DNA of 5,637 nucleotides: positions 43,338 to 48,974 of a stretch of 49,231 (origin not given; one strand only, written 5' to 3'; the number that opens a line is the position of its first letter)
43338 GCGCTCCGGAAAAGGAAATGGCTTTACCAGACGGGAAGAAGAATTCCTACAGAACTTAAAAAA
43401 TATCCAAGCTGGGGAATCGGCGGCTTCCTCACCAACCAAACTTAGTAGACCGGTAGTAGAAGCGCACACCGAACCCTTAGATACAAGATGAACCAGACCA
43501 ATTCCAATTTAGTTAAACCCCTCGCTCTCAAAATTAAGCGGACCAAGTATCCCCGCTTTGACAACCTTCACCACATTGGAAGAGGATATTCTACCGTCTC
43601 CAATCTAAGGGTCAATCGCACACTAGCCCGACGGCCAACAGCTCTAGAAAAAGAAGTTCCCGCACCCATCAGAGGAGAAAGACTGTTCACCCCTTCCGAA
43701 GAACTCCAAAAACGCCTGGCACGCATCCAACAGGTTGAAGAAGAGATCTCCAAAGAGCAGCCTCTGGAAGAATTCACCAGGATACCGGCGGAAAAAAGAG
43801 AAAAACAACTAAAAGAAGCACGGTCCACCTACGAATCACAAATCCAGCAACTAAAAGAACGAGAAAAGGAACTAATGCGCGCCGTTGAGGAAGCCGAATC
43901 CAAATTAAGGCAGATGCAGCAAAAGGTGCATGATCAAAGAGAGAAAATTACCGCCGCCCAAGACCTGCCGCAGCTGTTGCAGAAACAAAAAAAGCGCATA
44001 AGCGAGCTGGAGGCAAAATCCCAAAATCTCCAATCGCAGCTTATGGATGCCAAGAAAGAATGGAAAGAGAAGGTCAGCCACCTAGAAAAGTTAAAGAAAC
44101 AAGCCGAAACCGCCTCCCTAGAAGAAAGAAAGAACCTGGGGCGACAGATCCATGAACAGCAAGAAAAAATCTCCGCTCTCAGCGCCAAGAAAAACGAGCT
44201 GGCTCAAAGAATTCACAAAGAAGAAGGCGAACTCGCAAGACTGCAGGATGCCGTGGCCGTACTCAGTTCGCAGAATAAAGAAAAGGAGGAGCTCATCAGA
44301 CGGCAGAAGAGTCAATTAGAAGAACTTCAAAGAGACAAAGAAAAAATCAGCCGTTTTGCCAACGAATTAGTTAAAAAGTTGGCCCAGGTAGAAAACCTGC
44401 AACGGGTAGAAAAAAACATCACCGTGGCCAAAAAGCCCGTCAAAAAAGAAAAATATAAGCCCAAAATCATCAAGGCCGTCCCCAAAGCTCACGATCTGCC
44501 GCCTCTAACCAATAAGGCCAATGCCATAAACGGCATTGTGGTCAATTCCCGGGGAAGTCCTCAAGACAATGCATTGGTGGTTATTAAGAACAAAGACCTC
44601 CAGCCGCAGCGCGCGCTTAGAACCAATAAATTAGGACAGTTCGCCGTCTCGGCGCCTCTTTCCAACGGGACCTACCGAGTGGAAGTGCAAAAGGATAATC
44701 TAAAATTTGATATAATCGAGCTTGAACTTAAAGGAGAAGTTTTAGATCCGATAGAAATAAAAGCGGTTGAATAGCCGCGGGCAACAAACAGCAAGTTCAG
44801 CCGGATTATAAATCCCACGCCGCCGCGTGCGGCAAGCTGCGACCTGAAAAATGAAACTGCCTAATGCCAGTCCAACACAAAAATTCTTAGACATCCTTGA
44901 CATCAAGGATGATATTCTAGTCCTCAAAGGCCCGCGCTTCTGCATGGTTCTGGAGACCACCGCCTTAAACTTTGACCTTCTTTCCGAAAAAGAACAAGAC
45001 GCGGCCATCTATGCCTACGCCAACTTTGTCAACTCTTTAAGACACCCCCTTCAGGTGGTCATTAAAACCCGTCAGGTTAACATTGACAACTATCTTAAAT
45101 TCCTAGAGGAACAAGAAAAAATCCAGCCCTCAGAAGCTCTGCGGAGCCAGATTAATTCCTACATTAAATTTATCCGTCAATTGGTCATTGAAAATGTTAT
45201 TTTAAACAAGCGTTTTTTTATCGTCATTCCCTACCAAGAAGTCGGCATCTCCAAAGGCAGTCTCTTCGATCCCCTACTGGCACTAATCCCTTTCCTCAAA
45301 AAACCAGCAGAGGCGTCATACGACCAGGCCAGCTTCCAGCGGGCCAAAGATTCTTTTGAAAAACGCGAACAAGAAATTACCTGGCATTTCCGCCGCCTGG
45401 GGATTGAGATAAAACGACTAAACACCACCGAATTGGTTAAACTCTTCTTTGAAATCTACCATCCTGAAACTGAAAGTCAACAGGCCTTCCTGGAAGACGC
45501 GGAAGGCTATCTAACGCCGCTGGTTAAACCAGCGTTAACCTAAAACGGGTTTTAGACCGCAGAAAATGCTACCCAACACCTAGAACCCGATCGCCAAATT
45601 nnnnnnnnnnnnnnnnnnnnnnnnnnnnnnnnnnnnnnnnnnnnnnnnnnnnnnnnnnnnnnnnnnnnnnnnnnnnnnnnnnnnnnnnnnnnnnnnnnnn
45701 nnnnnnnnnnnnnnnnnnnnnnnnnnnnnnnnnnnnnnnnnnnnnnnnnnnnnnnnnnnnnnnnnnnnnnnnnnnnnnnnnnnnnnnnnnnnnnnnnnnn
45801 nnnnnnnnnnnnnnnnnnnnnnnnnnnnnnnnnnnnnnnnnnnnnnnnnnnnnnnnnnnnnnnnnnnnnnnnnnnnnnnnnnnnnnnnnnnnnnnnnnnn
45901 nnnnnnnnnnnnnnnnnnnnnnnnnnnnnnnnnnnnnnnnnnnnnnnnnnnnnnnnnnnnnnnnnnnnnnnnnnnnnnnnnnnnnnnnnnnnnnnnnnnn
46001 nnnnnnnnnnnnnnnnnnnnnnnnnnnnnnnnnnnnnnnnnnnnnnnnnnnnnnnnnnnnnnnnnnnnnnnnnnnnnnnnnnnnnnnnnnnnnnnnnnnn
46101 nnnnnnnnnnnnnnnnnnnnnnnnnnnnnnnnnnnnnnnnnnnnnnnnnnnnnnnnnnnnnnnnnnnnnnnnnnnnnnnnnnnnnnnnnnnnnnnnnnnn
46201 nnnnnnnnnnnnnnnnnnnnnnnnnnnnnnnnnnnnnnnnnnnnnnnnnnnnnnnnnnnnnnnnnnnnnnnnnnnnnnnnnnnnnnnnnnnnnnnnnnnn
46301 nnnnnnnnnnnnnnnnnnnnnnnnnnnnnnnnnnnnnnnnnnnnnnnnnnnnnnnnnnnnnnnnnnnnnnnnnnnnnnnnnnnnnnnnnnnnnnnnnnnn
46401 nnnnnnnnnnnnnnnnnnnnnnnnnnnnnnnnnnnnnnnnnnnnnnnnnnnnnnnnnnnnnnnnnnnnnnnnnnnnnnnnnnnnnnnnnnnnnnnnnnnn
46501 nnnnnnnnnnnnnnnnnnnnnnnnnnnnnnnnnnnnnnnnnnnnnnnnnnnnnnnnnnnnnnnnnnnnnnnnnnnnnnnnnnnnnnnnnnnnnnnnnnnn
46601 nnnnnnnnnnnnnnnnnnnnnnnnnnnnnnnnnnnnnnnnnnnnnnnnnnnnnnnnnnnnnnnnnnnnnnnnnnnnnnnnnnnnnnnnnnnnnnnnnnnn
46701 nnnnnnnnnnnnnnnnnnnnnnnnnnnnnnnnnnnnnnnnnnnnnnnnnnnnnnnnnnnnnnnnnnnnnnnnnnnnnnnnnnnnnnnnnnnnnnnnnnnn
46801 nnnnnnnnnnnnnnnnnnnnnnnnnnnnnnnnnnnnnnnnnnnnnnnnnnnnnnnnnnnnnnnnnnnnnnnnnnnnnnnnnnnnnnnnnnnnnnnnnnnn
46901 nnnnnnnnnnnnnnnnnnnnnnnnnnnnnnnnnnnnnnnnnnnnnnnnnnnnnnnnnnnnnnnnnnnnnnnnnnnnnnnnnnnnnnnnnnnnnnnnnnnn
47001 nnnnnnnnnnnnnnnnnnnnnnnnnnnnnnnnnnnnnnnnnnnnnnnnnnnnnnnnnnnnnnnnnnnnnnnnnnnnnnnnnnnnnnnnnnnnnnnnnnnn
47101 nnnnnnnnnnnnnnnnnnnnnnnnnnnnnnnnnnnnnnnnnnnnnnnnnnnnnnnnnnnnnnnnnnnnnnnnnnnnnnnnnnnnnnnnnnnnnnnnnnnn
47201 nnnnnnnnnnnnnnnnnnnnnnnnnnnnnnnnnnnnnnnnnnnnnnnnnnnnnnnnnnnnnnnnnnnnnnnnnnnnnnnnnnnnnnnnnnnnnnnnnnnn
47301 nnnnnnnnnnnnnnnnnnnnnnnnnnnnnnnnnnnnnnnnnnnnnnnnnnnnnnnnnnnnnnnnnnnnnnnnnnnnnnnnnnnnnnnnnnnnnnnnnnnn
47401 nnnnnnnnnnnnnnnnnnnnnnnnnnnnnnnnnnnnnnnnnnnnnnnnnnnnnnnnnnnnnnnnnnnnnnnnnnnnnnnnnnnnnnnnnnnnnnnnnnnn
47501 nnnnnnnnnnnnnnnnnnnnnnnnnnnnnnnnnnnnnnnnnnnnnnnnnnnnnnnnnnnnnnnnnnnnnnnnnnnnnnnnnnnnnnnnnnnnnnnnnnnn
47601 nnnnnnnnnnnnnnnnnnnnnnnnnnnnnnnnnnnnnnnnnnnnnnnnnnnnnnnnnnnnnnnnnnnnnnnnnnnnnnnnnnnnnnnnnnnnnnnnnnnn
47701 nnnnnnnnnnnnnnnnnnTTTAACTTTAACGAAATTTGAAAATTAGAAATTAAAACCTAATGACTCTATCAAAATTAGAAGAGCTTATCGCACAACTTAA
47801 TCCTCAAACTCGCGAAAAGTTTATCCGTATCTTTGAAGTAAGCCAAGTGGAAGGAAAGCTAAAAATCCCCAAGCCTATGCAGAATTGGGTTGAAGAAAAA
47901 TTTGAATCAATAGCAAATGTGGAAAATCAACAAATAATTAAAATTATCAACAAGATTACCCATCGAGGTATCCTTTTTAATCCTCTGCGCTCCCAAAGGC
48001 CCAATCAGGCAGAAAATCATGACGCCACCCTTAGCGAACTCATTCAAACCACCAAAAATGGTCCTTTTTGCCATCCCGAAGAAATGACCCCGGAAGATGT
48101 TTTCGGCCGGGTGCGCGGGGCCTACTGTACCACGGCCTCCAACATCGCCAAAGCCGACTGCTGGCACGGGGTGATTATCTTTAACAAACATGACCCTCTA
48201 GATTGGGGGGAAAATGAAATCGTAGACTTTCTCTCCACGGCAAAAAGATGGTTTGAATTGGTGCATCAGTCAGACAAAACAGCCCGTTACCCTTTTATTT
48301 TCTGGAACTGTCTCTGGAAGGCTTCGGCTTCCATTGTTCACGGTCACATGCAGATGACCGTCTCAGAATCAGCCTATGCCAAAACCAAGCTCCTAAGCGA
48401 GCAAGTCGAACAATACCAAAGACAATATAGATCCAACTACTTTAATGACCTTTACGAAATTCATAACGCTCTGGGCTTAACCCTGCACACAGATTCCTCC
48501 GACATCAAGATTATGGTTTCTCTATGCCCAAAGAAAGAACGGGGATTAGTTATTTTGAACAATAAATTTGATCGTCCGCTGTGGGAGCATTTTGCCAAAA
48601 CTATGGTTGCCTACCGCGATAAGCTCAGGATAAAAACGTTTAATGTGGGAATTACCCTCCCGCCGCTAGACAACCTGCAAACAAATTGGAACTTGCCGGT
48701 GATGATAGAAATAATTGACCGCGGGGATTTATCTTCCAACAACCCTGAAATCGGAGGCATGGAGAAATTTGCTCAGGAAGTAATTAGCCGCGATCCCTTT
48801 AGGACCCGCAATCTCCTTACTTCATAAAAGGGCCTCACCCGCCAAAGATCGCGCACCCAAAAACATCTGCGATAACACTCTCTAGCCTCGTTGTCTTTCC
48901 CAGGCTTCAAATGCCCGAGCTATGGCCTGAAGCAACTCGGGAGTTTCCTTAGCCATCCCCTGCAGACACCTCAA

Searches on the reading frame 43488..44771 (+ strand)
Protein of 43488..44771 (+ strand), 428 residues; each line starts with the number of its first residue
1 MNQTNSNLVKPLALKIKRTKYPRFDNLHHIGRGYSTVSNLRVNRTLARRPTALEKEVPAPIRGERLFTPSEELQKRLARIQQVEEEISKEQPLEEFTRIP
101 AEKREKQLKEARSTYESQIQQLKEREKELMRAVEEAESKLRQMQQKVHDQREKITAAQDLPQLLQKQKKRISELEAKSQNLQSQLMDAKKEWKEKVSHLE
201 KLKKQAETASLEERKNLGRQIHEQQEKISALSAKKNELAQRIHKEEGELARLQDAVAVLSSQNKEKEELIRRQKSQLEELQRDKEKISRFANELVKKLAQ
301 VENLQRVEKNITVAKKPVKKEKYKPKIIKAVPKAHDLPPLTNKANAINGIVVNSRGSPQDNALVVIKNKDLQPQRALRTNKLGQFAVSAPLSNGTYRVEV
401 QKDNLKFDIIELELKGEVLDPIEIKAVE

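Call 4: search_protein_families(library=pfam, proteins=[window:43488-44771:+], max_evalue=0.1)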
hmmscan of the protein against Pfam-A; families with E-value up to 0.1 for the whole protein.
window:43488-44771:+ (428 aa): 1 family
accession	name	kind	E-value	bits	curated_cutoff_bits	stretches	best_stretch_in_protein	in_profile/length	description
PF13620.12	CarboxypepD_reg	-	5.1e-08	33.6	32.3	1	347-404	2-58/82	Carboxypeptidase regulatory-like domain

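Call 26: search_protein_families(library=ncbifam, proteins=[window:43488-44771:+], max_evalue=0.1)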
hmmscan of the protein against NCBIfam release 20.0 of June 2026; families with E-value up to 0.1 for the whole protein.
window:43488-44771:+ (428 aa): 9 families
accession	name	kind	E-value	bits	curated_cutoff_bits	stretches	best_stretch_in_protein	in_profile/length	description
TIGR02168.1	SMC_prok_B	equivalog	4.1e-10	38.1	567.35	1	70-316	276-518/1181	chromosome segregation protein SMC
TIGR02169.1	SMC_prok_A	equivalog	4.2e-07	28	729.4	1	68-326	689-949/1165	chromosome segregation protein SMC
NF045780.1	TrlF_fam_ATP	equivalog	1.6e-05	23.9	350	1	71-323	473-727/944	TrlF family AAA-like ATPase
TIGR00996.1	Mtu_fam_mce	paralog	3.9e-05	23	140.5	1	113-243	153-283/291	MCE family protein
TIGR04523.1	Mplasa_alph_rch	subfamily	0.0012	16.8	270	1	71-316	408-659/745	helix-rich protein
NF058533.1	antiphage_ProA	equivalog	0.0021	15.5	1500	1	71-296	979-1211/1903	anti-phage protein ProA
NF045487.1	ASRP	equivalog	0.0023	16.6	300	1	168-307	316-461/593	archaea-specific SMC-related protein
NF003034.1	PRK03918.1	equivalog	0.056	11.4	700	0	76-314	153-382/878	DNA double-strand break repair ATPase Rad50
NF058648.1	ECF_sub_HI1622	equivalog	0.088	12.8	100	1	343-402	23-82/180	NikL family nickel/cobalt ECF transporter subunit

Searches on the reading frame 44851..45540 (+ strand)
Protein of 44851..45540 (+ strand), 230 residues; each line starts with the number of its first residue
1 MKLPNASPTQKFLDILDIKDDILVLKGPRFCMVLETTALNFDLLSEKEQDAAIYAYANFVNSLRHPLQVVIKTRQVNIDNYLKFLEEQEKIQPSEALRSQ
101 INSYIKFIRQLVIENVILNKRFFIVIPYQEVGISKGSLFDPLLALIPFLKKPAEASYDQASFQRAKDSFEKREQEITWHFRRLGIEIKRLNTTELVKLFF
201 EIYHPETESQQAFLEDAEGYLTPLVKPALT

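Call 4: search_protein_families(library=pfam, proteins=[window:44851-45540:+], max_evalue=0.1)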
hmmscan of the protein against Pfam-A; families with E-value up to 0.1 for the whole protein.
window:44851-45540:+ (230 aa): 1 family
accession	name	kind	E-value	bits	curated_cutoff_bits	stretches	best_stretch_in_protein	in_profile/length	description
PF01935.23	DUF87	-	0.067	13.7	23.2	0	173-219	83-121/220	Helicase HerA, central domain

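Call 26: search_protein_families(library=ncbifam, proteins=[window:44851-45540:+], max_evalue=0.1)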
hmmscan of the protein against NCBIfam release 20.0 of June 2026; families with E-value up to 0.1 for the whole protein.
window:44851-45540:+ (230 aa): 3 families
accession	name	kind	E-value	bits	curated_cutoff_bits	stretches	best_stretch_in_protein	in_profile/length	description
NF041427.1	TrsD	subfamily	1.4e-09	38.1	200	1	20-126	26-142/201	TrsD/TraD family conjugative transfer protein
NF045975.1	VirB4_plasma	equivalog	4.6e-09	34.6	590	2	27-126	126-233/894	Mbov_0397 family ICE element conjugal transfer ATPase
NF045971.1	conju_CD1110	equivalog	2e-07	29.7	325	2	157-209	121-173/752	VirB4-like conjugal transfer ATPase, CD1110 family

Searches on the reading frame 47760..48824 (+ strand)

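Call 4: search_protein_families(library=pfam, proteins=[window:47760-48824:+], max_evalue=0.1)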
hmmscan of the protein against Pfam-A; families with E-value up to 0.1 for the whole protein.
window:47760-48824:+ (355 aa): 1 family
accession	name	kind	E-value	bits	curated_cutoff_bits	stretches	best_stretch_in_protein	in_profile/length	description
PF08283.16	Gemini_AL1_M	-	0.059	13.9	24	0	4-63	39-95/107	Geminivirus rep protein central domain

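Call 26: search_protein_families(library=ncbifam, proteins=[window:47760-48824:+], max_evalue=0.1)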
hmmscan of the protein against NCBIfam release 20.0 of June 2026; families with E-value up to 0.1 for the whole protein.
window:47760-48824:+ (355 aa): 1 family
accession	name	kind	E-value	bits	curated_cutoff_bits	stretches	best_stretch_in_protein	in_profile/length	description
NF008907.0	PRK12270.1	equivalog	0.014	13.1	878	1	32-126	373-476/1241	multifunctional oxoglutarate decarboxylase/oxoglutarate dehydrogenase thiamine pyrophosphate-binding subunit/dihydrolipoyllysine-residue suc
